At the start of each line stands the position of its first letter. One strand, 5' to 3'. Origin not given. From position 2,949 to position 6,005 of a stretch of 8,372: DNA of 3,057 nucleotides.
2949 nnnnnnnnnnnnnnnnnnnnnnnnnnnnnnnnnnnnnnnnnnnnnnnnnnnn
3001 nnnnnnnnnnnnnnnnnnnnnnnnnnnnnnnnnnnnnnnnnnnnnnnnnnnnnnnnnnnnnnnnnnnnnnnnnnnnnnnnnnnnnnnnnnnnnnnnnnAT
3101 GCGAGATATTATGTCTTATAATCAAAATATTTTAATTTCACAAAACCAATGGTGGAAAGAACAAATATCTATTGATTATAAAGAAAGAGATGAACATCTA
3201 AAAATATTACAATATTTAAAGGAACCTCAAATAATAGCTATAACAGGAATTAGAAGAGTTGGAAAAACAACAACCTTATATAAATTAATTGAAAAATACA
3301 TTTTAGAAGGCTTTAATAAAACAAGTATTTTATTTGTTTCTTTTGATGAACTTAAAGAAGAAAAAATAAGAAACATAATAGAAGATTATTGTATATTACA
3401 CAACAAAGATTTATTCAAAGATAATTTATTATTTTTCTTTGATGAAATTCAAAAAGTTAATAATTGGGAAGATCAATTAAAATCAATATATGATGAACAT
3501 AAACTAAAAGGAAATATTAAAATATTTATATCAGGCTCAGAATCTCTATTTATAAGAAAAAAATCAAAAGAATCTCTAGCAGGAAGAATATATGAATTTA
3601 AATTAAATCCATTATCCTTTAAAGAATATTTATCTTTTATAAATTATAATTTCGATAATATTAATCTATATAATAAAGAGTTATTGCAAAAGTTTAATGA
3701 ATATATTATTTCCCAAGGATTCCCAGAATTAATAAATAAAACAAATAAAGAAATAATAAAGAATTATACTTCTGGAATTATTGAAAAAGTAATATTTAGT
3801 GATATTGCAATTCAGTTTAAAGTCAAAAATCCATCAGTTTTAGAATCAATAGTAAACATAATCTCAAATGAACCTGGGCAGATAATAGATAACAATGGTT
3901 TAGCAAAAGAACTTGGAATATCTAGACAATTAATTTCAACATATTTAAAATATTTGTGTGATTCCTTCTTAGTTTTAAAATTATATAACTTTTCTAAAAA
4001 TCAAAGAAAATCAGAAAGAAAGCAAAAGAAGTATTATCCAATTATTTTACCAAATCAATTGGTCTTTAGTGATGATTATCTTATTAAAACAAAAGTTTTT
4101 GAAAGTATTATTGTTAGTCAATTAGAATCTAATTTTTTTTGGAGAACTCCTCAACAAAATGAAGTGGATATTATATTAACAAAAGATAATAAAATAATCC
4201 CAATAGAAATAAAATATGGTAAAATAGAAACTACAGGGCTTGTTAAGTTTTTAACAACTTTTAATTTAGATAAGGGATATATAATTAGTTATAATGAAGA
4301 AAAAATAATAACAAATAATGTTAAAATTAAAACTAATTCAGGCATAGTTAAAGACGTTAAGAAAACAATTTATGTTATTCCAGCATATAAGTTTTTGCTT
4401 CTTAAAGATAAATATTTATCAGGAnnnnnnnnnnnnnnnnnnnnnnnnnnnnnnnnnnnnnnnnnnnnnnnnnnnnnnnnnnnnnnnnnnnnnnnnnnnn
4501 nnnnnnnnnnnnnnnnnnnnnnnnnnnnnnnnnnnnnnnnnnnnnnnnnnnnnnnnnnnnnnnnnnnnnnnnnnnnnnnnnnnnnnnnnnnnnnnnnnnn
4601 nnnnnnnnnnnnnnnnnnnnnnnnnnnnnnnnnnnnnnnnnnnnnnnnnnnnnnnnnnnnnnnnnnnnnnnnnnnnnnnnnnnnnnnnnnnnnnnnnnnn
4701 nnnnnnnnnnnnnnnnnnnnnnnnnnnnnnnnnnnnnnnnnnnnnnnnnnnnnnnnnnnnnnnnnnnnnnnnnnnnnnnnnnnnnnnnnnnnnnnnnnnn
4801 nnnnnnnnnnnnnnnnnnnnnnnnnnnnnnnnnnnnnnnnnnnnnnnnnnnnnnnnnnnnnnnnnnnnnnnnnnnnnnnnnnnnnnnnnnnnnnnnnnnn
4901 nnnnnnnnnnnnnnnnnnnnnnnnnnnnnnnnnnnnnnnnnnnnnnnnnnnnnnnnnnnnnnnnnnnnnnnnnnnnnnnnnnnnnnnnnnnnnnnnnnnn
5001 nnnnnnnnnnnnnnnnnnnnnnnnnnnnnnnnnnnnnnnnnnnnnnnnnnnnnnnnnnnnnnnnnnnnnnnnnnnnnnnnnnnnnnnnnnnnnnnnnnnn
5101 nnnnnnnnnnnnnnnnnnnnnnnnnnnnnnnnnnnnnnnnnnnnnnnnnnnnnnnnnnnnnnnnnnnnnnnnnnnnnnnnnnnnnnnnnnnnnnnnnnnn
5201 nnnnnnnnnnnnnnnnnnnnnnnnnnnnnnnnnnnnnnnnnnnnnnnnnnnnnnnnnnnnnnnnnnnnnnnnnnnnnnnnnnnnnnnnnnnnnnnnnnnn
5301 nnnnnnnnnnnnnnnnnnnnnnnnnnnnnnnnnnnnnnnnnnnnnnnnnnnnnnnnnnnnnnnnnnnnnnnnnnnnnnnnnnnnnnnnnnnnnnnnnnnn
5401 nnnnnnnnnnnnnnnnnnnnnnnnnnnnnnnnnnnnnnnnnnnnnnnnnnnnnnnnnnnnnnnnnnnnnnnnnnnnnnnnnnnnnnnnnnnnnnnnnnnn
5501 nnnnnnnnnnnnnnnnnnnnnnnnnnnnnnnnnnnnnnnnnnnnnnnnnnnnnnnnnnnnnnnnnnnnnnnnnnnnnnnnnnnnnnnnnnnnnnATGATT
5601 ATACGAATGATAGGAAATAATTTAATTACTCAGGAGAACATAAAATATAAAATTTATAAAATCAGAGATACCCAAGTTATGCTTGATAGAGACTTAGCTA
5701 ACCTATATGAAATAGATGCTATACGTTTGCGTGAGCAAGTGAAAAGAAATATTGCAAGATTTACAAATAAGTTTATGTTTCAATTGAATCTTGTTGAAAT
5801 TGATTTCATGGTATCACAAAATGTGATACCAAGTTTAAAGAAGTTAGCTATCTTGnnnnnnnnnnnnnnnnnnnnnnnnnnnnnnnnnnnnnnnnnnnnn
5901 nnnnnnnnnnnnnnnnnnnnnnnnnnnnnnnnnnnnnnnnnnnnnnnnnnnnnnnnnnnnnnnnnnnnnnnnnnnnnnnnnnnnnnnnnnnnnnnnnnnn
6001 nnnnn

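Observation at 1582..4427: Tandem, highly divergent AAA_14/DUF4143 ATPases that both keep a D..ExK nuclease-like motif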

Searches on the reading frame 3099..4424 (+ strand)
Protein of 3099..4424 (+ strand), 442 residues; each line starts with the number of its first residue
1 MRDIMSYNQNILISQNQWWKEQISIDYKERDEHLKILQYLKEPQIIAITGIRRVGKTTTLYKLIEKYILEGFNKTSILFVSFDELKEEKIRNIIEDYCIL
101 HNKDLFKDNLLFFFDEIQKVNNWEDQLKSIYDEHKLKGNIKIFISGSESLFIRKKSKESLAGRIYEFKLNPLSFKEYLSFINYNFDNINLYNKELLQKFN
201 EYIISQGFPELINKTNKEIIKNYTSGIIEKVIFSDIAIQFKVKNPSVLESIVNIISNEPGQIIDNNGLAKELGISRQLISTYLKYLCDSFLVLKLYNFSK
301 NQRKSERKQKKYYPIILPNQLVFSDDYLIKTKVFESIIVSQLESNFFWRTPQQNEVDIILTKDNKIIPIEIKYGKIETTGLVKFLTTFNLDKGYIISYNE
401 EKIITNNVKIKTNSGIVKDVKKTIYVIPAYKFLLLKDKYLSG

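Call 3: search_protein_families(library=pfam, proteins=[window:3099-4424:+], max_evalue=0.01)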
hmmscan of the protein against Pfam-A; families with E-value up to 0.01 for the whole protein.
window:3099-4424:+ (442 aa): 5 families
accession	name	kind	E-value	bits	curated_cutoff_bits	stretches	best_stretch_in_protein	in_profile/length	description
PF13173.12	AAA_14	-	4.8e-34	117.6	27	1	44-178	3-129/129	AAA domain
PF13635.12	DUF4143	-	5.3e-19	69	28.1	1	235-374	3-160/160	Domain of unknown function (DUF4143)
PF20720.3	nSTAND3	-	0.00029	21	27.2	1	29-142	3-97/155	Novel STAND NTPase 3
PF13401.12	AAA_22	-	0.0054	17.5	27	0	42-98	4-55/130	AAA domain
PF08279.18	HTH_11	-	0.0095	16.2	25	0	249-289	3-42/55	HTH domain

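Call 4: search_protein_families(library=ncbifam, proteins=[window:3099-4424:+], max_evalue=0.01)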
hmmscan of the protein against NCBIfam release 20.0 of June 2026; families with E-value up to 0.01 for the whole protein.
window:3099-4424:+ (442 aa): 3 families
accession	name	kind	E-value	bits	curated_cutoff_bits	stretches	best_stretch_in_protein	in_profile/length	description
NF004041.0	PRK05541.1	subfamily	6e-05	23.1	127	0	185-239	89-143/176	adenylyl-sulfate kinase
TIGR00064.1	ftsY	equivalog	0.00031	20.1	260.7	1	19-72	55-108/279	signal recognition particle-docking protein FtsY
TIGR03499.1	FlhF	equivalog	0.00062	19.9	174.15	1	39-84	194-238/286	flagellar biosynthesis GTPase FlhF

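Call 5: search_protein_families(library=padloc, proteins=[window:3099-4424:+], max_evalue=0.01)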
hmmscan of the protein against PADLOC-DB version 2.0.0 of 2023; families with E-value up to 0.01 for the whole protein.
window:3099-4424:+ (442 aa): 8 families
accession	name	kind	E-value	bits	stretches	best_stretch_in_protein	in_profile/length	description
PDLC04787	PDC-S01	-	9.4e-60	200.6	1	26-409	9-398/412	-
PDLC04789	PDC-S01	-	2e-50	169.9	2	30-313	4-264/375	-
PDLC04790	PDC-S01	-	2.8e-37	126.5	2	28-313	12-288/422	-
PDLC04791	PDC-S01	-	3.7e-36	122.7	1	30-400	4-379/395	-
PDLC04788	PDC-S01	-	5.8e-25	86.1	2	47-312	23-296/448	-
PDLC04786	PDC-S01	-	1.3e-21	74.9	1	46-402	23-416/439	-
PDLC04792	PDC-S01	-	5.8e-16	56.1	2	35-214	9-202/452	-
PDLC04140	mad8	-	0.00035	18.2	1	26-245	9-156/314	mads_8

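Call 7: search_solved_structures(query=window:3099-4424:+, max_evalue=1, show_alignments=2)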
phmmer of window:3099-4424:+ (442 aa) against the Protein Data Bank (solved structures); distinct sequences matched with E-value up to 1: 2.
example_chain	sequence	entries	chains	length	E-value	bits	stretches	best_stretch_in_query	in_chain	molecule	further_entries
6cy1_A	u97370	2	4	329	0.24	13.8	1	37-73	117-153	Signal recognition particle receptor FtsY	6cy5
3vr0_A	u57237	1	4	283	0.99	11.8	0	324-388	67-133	Putative uncharacterized protein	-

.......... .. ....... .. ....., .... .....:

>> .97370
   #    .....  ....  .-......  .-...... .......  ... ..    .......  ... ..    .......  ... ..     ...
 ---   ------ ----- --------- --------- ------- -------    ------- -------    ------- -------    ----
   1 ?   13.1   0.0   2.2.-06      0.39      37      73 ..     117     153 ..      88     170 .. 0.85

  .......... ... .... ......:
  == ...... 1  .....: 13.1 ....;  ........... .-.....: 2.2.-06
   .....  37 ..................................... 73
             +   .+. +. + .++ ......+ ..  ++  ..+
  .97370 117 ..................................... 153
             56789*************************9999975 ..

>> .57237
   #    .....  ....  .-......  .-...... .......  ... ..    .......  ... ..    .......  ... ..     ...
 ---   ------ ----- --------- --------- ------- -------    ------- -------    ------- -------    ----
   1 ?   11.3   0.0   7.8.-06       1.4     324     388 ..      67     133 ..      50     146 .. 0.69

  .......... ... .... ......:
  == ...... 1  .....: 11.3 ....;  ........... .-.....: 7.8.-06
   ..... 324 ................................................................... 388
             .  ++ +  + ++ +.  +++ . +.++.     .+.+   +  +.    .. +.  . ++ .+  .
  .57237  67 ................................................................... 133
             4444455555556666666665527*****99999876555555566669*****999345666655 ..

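Call 15: find_encoding_contigs(protein=window:3099-4424:+, flank=10000, max_places=6)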
Protein window:3099-4424:+ (442 aa): 1 contig read that carries it; 1 place shown.
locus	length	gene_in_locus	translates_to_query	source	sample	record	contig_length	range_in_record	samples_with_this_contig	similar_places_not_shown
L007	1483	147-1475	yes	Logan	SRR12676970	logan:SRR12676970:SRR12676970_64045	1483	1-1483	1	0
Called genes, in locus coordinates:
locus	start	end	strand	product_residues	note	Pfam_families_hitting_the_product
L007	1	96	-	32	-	?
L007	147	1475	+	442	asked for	PF13173:AAA_14, PF13635:DUF4143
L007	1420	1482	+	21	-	?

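Call 17: find_homologous_proteins(query=window:3099-4424:+, max_evalue=0.00001)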
Query window:3099-4424:+ (442 aa): 1227 proteins with E <= 0.00001 among 8000 candidates; the best 120 are listed.
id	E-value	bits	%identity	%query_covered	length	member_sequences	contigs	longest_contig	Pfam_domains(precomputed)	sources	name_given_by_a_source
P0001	5.6e-265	897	94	99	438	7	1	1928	PF13173.13,PF13635.13,PF01637.25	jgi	-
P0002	1.8e-217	741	79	99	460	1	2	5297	PF13173.13,PF13635.13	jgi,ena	-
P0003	2.1e-198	678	96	75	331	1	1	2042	PF13173.13,PF13635.13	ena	-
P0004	6.1e-156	538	62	99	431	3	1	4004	PF13173.13,PF13635.13,PF20720.4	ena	-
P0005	2.8e-148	513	56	98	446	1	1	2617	PF13173.13,PF13635.13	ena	-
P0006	2.2e-146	507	59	97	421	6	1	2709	PF13173.13,PF13635.13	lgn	-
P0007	1.3e-145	504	59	97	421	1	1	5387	PF13173.13,PF13635.13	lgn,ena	-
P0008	3.7e-144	499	59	97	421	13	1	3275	PF13173.13,PF13635.13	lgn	-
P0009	5.0e-142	492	59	97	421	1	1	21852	PF13173.13,PF13635.13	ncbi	-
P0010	1.2e-135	471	57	97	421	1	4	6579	PF13173.13,PF13635.13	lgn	-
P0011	1.1e-131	458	55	97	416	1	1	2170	PF13173.13,PF08279.19,PF13635.13,PF00931.29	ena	-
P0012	2.8e-131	457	55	97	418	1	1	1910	PF13173.13,PF08279.19,PF13635.13,PF00931.29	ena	-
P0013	4.7e-131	456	55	97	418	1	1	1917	PF13173.13,PF08279.19,PF13635.13,PF00931.29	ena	-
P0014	4.3e-130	453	54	97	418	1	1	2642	PF13173.13,PF08279.19,PF13635.13,PF00931.29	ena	-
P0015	1.8e-129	451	54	97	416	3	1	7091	PF13173.13,PF08279.19,PF13635.13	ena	-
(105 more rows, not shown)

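Call 34: predict_structure(alignment_id=A1)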
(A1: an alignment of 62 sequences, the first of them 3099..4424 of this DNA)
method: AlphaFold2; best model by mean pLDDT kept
length: 442 residues; sequences in the alignment: 62
mean_pLDDT: 91.1   pTM: 0.88
mean pLDDT of the five models: 91.1, 90.6, 89.6, 89.4, 84.6
residues with pLDDT >= 90: 335; 70-90: 89; 50-70: 14; < 50: 4
segments of 3 or more residues with pLDDT < 50: none
pLDDT, mean of each block of 10 residues (from residue 1): 75 95 90 94 92 92 96 97 94 95 92 94 90 82 83 56 86 95 90 96 96 93 93 86 92 95 93 95 91 93 81 95 96 97 94 94 92 95 95 97 93 84 97 93 69
secondary structure, 60 per line:
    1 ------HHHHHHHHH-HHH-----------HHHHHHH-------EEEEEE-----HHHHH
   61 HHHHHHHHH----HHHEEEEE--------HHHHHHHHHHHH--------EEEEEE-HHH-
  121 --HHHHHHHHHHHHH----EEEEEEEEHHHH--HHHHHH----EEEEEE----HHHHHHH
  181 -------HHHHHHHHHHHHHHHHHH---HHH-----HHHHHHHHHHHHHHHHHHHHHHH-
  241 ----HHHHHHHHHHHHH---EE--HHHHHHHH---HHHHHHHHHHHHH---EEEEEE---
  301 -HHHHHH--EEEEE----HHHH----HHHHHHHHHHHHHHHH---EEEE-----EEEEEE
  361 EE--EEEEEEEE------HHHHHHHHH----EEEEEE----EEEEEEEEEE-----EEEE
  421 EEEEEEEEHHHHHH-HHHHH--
elements in order: H7-15 H31-37 E45-50 H56-69 E77-81 H90-101 E110-115 H123-135 E140-147 H148-151 H154-159 E164-169 H174-180 H188-205 H217-239 H245-257 H265-272 H276-288 E292-297 H302-307 E310-314 H319-322 H327-342 E346-349 E355-362 E365-372 H379-387 E392-397 E402-411 E417-428 H429-434 H436-440

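Call 38: fold_search(model_id=the predicted structure, library=pdb)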
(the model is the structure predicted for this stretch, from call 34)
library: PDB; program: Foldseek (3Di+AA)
matches with E <= 10: 1697; with E <= 0.001: 359
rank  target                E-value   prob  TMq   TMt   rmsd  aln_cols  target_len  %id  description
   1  1in8                  3.0e-07  1.00  0.29  0.40   9.8       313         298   16  THERMOTOGA MARITIMA RUVB T158V (released 2001-08-08)
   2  7jgr_D                3.3e-07  1.00  0.27  0.27  19.1       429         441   11  Structure of Drosophila ORC bound to DNA (84 bp) and Cdc6 (released 2020-09-09)
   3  2v1u_A                6.4e-07  1.00  0.30  0.33  11.3       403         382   12  STRUCTURE OF THE AEROPYRUM PERNIX ORC1 PROTEIN IN COMPLEX WITH DNA (released 2007-09-18)
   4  8fs3_C                6.8e-07  1.00  0.29  0.38  12.3       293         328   17  Structure of S. cerevisiae Rad24-RFC loading the 9-1-1 clamp onto a 10-nt gapped DNA in step 1 (open 9-1-1 and shoulde (released 2023-06-14)
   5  2qby_A                6.8e-07  1.00  0.32  0.36  11.2       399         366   13  Crystal structure of a heterodimer of Cdc6/Orc1 initiators bound to origin DNA (from S. solfataricus) (released 2007-09-11)
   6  8dr0_C                8.0e-07  1.00  0.32  0.42  11.8       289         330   14  Closed state of RFC:PCNA bound to a 3' ss/dsDNA junction (released 2022-08-24)
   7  7jpo_D                8.0e-07  1.00  0.31  0.33  15.8       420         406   13  ORC-O1AAA: Human Origin Recognition Complex (ORC) with dynamic/unresolved ORC2 WH (released 2020-09-02)
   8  7jpq_D                8.0e-07  1.00  0.29  0.31  17.4       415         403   12  ORC-O2-5: Human Origin Recognition Complex (ORC) with subunits 2,3,4,5 (released 2020-09-02)
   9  8efv_C                9.0e-07  1.00  0.31  0.41  10.2       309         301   12  Structure of single homo-hexameric Holliday junction ATP-dependent DNA helicase RuvB motor (released 2023-05-10)
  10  8thb_C                9.0e-07  1.00  0.29  0.37  13.0       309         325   16  Structure of the Saccharomyces cerevisiae PCNA clamp unloader Elg1-RFC complex (released 2024-05-22)
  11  9peo_C                9.5e-07  1.00  0.29  0.38  10.6       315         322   17  Structure of the S. cerevisiae clamp loader Replication Factor C (RFC) with mixed nucleotide occupancy (released 2025-11-12)
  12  1in7                  1.0e-06  1.00  0.28  0.38  10.0       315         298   16  THERMOTOGA MARITIMA RUVB R170A (released 2001-08-08)
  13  1sxj_C                1.1e-06  1.00  0.30  0.40  12.1       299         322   14  Crystal Structure of the Eukaryotic Clamp Loader (Replication Factor C, RFC) Bound to the DNA Sliding Clamp (Prolifera (released 2004-06-22)
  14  3pfi_B                1.2e-06  1.00  0.31  0.45  11.4       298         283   12  2.7 Angstrom resolution crystal structure of a probable holliday junction DNA helicase (ruvB) from Campylobacter jejun (released 2010-11-10)
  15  5uj7_C                1.6e-06  1.00  0.28  0.31  16.0       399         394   11  Structure of the active form of human Origin Recognition Complex ATPase motor module, complex subunitS 1, 4, 5 (released 2017-02-08)
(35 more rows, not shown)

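Call 64: find_encoding_contigs(protein=P0009, flank=8000, max_places=2)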
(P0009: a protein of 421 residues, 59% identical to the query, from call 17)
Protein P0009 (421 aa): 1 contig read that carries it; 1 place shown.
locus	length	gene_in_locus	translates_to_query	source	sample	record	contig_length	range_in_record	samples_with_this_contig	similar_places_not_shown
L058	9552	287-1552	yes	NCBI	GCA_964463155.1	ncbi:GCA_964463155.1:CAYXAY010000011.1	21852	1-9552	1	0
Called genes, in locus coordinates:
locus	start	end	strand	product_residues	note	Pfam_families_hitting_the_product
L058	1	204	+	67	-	?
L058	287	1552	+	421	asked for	PF13173:AAA_14, PF13635:DUF4143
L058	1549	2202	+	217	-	PF00730:HhH-GPD, PF00633:HHH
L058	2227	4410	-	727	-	PF09826:Beta_propel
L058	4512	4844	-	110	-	-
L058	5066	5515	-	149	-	-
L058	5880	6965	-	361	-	PF09376:NurA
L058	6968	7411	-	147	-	PF05016:ParE_toxin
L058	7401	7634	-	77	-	PF26688:RHH_12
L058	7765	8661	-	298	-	PF01435:Peptidase_M48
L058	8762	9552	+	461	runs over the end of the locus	PF00437:T2SSE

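Call 65: find_encoding_contigs(protein=P0002, flank=8000, max_places=2)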
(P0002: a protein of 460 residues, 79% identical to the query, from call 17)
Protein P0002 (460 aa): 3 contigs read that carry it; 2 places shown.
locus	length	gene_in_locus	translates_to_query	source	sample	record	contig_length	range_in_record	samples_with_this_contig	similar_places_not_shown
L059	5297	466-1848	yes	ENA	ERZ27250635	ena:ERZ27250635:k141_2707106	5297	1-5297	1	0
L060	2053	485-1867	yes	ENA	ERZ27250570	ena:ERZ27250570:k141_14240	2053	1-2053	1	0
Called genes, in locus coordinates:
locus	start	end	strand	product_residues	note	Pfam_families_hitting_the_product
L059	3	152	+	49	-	?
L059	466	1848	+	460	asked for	PF13173:AAA_14, PF13635:DUF4143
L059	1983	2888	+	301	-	-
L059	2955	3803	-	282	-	PF02498:Bro-N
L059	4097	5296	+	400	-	?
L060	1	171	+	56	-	?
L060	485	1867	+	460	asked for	PF13173:AAA_14, PF13635:DUF4143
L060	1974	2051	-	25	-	?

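Call 87: search_dna_similar(query=window:3099-4424:+, collection=phages, mode=protein, max_rows=10)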
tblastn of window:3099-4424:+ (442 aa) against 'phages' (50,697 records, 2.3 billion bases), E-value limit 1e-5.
Records with a match: 16; places in all: 16; records where one place covers at least 80% of the query: 3.
Best place of each record, by identity: <60% 16.
By first word of the organism name: Bacteriophage 14; Listeria 2.
By host as written in the record: - 14; Listeria monocytogenes 2.
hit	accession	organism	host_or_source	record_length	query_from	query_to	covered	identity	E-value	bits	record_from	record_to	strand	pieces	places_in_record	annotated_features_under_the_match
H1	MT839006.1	Bacteriophage sp.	human fecal samples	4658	30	418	88%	24.4%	7e-22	104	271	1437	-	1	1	record has no annotation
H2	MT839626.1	Bacteriophage sp.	human fecal samples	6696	49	435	88%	23.2%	8e-14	80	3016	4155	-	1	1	record has no annotation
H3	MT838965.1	Bacteriophage sp.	human fecal samples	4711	30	421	89%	22.2%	8e-11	70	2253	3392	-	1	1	record has no annotation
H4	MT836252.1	Bacteriophage sp.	human fecal samples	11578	36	373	76%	24.5%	1e-13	79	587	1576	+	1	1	record has no annotation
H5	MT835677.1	Bacteriophage sp.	human fecal samples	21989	45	372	74%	25.0%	6e-11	71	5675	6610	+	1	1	record has no annotation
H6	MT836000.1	Bacteriophage sp.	human fecal samples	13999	44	383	77%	24.0%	2e-6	57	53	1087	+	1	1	record has no annotation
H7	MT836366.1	Bacteriophage sp.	human fecal samples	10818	45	372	74%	24.9%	7e-12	74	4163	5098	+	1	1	record has no annotation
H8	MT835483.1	Bacteriophage sp.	human fecal samples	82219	22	313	66%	26.7%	4e-22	105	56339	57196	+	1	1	record has no annotation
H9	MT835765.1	Bacteriophage sp.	human fecal samples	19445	35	373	77%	22.8%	3e-14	81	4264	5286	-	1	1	record has no annotation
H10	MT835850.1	Bacteriophage sp.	human fecal samples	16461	30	313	64%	27.0%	5e-17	90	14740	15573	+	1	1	record has no annotation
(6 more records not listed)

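Call 88: search_dna_similar(query=window:3099-4424:+, collection=plasmids, mode=protein, max_rows=12)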
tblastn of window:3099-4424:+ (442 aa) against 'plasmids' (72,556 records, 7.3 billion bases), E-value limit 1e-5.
Records with a match: 209; places in all: 221; records where one place covers at least 80% of the query: 57.
Best place of each record, by identity: <60% 209.
By first word of the organism name: Rhizobium 37; Agrobacterium 29; Bacteroides 10; Thermus 10; Moraxella 9; Ensifer 7; Enterococcus 7; Runella 6; Sulfitobacter 6; Lactobacillus 5; and 59 more.
By predicted mobility (MOB-suite, as given by PLSDB): non-mobilizable 123; conjugative 54; mobilizable 32.
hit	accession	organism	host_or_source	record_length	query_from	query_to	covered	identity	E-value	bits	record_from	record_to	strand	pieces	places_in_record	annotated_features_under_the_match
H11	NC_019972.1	Methanomethylovorans hollandica DSM 15978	-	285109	9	434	96%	27.7%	2e-25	116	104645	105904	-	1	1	ATP-binding protein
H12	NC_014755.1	Sulfuricurvum kujiense DSM 16994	drain water from underground crude oil ...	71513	22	437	94%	25.3%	1e-23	111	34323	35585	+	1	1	ATP-binding protein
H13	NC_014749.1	Calditerrivibrio nitroreducens DSM 19672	terrestrial hot spring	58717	40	428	88%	26.0%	1e-19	99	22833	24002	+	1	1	ATP-binding protein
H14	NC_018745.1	Emticicia oligotrophica DSM 17448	warm spring water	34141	38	434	90%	25.1%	9e-10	69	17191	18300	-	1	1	ATP-binding protein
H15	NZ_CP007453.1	Peptoclostridium acidaminophilum DSM 3953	black mud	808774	28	367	77%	28.6%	1e-20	102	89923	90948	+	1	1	ATP-binding protein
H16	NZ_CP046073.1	Sulfurimonas aquatica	cell culture,lake water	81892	16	366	79%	26.7%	4e-13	79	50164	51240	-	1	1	ATP-binding protein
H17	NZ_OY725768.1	Parabacteroides distasonis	-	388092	16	373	81%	26.1%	6e-17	91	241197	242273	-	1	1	ATP-binding protein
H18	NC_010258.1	Coxiella burnetii 'MSU Goat Q177'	-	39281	35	399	83%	25.4%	1e-15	87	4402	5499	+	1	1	ATP-binding protein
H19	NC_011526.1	Coxiella burnetii CbuK_Q154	-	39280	35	399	83%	25.4%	1e-15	87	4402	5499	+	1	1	ATP-binding protein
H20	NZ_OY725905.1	Bacteroides finegoldii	-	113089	39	434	90%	23.3%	3e-17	92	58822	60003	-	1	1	ATP-binding protein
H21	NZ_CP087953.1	Desulfosarcina sp. BuS5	-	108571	40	388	79%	26.3%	1e-19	100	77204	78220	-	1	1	ATP-binding protein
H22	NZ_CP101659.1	Wolbachia endosymbiont of Aedes albopictus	Aedes albopictus,Wolbachia purified ...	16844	46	410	83%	25.1%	7e-13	79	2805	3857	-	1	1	ATP-binding protein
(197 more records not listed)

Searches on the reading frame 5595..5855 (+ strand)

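Call 3: search_protein_families(library=pfam, proteins=[window:5595-5855:+], max_evalue=0.01)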
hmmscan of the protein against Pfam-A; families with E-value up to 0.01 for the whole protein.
window:5595-5855:+ (87 aa): 1 family
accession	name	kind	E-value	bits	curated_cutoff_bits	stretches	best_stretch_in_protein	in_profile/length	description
PF10543.14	ORF6N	-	8.8e-20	71.2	27.8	1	19-79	2-62/86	ORF6N domain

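Call 4: search_protein_families(library=ncbifam, proteins=[window:5595-5855:+], max_evalue=0.01)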
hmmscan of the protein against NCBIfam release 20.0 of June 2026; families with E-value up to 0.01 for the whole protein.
window:5595-5855:+ (87 aa): 0 families

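Call 5: search_protein_families(library=padloc, proteins=[window:5595-5855:+], max_evalue=0.01)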
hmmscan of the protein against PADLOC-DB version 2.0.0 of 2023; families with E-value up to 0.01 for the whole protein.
window:5595-5855:+ (87 aa): 3 families
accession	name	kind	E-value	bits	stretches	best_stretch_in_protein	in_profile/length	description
PDLC04856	PDC-S05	-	5e-26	89.5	1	7-78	3-74/177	-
PDLC04869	PDC-S05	-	1.7e-25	87.9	1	9-81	10-82/306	-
PDLC04849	PDC-S05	-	2.1e-15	54.9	1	9-76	3-70/183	-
